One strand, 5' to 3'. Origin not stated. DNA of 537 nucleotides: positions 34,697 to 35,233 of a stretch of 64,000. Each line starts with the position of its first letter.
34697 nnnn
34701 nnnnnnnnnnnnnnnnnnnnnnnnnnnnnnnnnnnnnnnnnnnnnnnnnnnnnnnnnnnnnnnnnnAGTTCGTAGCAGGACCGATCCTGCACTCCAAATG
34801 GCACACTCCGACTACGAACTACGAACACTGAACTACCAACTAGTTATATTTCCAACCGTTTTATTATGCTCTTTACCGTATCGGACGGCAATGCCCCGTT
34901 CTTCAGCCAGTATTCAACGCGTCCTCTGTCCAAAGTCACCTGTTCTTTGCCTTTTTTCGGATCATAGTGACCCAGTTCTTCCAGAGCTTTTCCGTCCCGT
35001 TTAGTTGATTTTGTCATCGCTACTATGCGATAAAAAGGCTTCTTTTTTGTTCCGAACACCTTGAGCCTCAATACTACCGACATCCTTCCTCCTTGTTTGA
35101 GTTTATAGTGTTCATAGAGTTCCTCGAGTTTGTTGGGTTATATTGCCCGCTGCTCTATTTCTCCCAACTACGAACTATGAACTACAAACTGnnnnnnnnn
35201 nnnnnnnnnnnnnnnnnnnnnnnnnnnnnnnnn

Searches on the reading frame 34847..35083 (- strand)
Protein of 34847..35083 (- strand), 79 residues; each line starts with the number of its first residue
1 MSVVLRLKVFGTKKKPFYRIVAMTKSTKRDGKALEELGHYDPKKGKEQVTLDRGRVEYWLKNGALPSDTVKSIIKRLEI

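Call 32: find_homologous_proteins(query=window:34847-35083:-, max_evalue=1e-10)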
Query seq(79 aa) (79 aa): 316 proteins with E <= 1e-10 among 319 candidates; the best 120 are listed.
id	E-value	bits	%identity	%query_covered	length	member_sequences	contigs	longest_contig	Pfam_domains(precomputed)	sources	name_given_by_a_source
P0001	2.5e-44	166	100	100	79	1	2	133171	PF00886.25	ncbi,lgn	ncbi:MAG: 30S ribosomal protein S16 [Candidatus Omnitrophota bacterium]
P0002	9.6e-39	148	89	100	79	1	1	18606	PF00886.25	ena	-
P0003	2.3e-38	147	89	100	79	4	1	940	PF00886.25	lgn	-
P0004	3.1e-38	146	87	100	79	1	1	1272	PF00886.25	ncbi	-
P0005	3.2e-38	146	90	100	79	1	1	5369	PF00886.25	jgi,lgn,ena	-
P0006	4.6e-38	146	86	100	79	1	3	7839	PF00886.25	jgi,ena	-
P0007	5.9e-38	146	85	100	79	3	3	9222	PF00886.25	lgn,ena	-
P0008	1.1e-37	145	85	100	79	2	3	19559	PF00886.25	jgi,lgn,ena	jgi:small subunit ribosomal protein S16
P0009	1.7e-37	144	85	100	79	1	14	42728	PF00886.25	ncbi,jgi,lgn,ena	-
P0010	1.9e-37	144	85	100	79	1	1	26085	PF00886.25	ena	-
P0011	2.2e-37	144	85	100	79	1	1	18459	PF00886.25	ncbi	-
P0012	2.9e-37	143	86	100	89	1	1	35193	PF00886.25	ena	-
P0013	3.4e-37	143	86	100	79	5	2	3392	PF00886.25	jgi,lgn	jgi:small subunit ribosomal protein S16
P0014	3.5e-37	143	84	100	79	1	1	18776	PF00886.25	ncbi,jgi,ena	jgi:small subunit ribosomal protein S16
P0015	3.8e-37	143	88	99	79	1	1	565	PF00886.25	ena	-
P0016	4.1e-37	143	86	100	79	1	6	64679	PF00886.25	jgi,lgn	-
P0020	6.6e-37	142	85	100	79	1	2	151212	PF00886.25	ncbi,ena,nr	ncbi:MAG: 30S ribosomal protein S16 [Candidatus Tantalella remota]|nr:30S ribosomal protein S16 [Can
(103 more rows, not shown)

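Call 33: find_encoding_contigs(protein=P0002, flank=10000, max_places=1)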
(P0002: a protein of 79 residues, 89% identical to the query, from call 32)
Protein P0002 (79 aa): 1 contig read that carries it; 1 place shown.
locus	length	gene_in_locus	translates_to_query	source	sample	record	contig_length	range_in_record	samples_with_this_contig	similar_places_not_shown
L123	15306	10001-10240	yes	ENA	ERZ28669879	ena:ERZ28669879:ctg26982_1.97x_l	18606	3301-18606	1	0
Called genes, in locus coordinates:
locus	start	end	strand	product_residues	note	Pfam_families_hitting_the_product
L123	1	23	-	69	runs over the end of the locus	PF01245:Ribosomal_L19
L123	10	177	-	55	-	PF01245:Ribosomal_L19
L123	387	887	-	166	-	PF01746:tRNA_m1G_MT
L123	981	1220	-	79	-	PF00886:Ribosomal_S16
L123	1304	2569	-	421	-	PF00275:EPSP_synthase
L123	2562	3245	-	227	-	PF01135:PCMT (weak), PF03602:Cons_hypoth95, PF05175:MTS, PF06325:PrmA, PF13847:Methyltransf_31, PF08241:Methyltransf_11, PF08242:Methyltransf_12, PF13649:Methyltransf_25, +6 more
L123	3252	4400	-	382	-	PF03462:PCRF, PF00472:RF-1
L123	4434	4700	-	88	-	PF01197:Ribosomal_L31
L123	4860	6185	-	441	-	PF07498:Rho_N, PF07497:Rho_RNA_bind, PF00006:ATP-synt_ab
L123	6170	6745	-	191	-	PF01121:CoaE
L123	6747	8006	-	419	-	PF00476:DNA_pol_A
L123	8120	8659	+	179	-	PF01135:PCMT (weak), PF03602:Cons_hypoth95, PF05175:MTS, PF06325:PrmA, PF13649:Methyltransf_25, PF13847:Methyltransf_31, PF08241:Methyltransf_11, PF08242:Methyltransf_12, +6 more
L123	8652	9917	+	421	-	PF00275:EPSP_synthase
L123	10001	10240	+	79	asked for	PF00886:Ribosomal_S16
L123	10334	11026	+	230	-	PF01746:tRNA_m1G_MT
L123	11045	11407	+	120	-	PF01245:Ribosomal_L19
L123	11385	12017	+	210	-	PF01351:RNase_HII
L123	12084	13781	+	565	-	PF01268:FTHFS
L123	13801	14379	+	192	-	PF04961:FTCD_C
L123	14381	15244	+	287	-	PF00763:THF_DHG_CYH, PF02882:THF_DHG_CYH_C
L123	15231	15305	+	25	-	?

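Call 34: find_encoding_contigs(protein=P0009, flank=10000, max_places=2)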
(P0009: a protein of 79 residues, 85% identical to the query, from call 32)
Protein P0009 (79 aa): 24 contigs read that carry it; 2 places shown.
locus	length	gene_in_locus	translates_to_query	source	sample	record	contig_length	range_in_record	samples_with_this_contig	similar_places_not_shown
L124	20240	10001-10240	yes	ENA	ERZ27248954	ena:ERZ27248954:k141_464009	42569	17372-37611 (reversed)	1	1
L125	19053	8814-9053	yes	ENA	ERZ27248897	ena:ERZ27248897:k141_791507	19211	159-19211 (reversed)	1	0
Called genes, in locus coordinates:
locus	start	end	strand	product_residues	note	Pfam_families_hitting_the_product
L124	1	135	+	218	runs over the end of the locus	PF02308:MgtC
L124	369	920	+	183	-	PF04519:Bactofilin, PF12728:HTH_17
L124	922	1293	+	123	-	PF12728:HTH_17 (weak)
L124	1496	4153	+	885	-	PF02739:5_3_exonuc_N, PF01367:5_3_exonuc, PF01612:DNA_pol_A_exo1, PF22619:DNA_polI_exo1, PF00476:DNA_pol_A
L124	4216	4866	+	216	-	PF01121:CoaE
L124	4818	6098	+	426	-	PF07498:Rho_N, PF07497:Rho_RNA_bind, PF00006:ATP-synt_ab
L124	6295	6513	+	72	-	PF01197:Ribosomal_L31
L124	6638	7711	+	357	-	PF03462:PCRF, PF00472:RF-1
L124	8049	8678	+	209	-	PF03602:Cons_hypoth95 (weak), PF05175:MTS, PF06325:PrmA, PF07669:Eco57I (weak), PF12847:Methyltransf_18 (weak), PF09445:Methyltransf_15 (weak), PF13847:Methyltransf_31, PF13649:Methyltransf_25, +2 more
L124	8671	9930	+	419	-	PF00275:EPSP_synthase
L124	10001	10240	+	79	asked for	PF00886:Ribosomal_S16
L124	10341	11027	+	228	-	PF01746:tRNA_m1G_MT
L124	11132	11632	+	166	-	PF01245:Ribosomal_L19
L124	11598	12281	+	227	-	PF01351:RNase_HII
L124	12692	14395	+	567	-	PF01268:FTHFS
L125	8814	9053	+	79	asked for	PF00886:Ribosomal_S16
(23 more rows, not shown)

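Call 35: find_encoding_contigs(protein=P0020, flank=10000, max_places=1)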
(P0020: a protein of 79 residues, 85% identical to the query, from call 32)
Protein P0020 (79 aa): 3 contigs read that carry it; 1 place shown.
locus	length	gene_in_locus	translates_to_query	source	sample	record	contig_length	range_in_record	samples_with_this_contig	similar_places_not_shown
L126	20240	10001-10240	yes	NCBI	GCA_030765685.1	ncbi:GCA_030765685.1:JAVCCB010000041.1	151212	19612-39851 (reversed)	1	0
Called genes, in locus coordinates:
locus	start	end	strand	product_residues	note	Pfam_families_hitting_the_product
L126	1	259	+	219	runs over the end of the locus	PF02308:MgtC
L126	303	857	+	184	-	PF04519:Bactofilin, PF12728:HTH_17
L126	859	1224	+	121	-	PF12728:HTH_17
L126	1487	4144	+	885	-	PF02739:5_3_exonuc_N, PF01367:5_3_exonuc, PF01612:DNA_pol_A_exo1, PF22619:DNA_polI_exo1, PF00476:DNA_pol_A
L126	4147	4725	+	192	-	PF01121:CoaE, PF13238:AAA_18 (weak)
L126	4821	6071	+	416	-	PF07498:Rho_N, PF07497:Rho_RNA_bind, PF00006:ATP-synt_ab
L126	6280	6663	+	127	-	PF01197:Ribosomal_L31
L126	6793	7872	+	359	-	PF03462:PCRF, PF00472:RF-1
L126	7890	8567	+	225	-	PF05175:MTS, PF06325:PrmA (weak), PF13649:Methyltransf_25, PF13847:Methyltransf_31, PF08241:Methyltransf_11 (faint), PF08242:Methyltransf_12 (weak)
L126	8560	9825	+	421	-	PF00275:EPSP_synthase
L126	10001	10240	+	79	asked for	PF00886:Ribosomal_S16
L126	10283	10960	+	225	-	PF01746:tRNA_m1G_MT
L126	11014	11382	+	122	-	PF01245:Ribosomal_L19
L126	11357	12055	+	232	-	PF01351:RNase_HII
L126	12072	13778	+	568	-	PF01268:FTHFS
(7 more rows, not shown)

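Call 36: find_encoding_contigs(protein=P0016, flank=10000, max_places=1)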
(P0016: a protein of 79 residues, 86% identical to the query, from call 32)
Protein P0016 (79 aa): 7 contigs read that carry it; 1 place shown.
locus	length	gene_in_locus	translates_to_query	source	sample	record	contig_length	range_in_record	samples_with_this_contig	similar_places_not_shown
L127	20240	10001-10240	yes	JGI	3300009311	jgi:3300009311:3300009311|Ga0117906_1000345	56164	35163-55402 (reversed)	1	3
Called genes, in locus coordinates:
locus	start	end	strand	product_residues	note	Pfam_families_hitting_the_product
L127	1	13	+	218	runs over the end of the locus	PF02308:MgtC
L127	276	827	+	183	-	PF04519:Bactofilin, PF12728:HTH_17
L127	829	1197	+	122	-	PF12728:HTH_17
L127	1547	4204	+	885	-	PF02739:5_3_exonuc_N, PF01367:5_3_exonuc, PF01612:DNA_pol_A_exo1, PF22619:DNA_polI_exo1, PF00476:DNA_pol_A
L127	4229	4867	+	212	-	PF01121:CoaE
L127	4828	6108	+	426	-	PF07498:Rho_N, PF07497:Rho_RNA_bind, PF00006:ATP-synt_ab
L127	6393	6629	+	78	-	PF01197:Ribosomal_L31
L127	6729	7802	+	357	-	PF03462:PCRF, PF00472:RF-1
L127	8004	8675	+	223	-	PF03602:Cons_hypoth95 (faint), PF05175:MTS, PF06325:PrmA, PF08241:Methyltransf_11 (faint), PF08242:Methyltransf_12 (faint), PF09445:Methyltransf_15 (weak), PF13649:Methyltransf_25, PF13847:Methyltransf_31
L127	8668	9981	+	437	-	PF00275:EPSP_synthase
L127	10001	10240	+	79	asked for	PF00886:Ribosomal_S16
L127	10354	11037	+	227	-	PF01746:tRNA_m1G_MT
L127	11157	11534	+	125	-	PF01245:Ribosomal_L19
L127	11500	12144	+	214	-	PF01351:RNase_HII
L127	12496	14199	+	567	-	PF01268:FTHFS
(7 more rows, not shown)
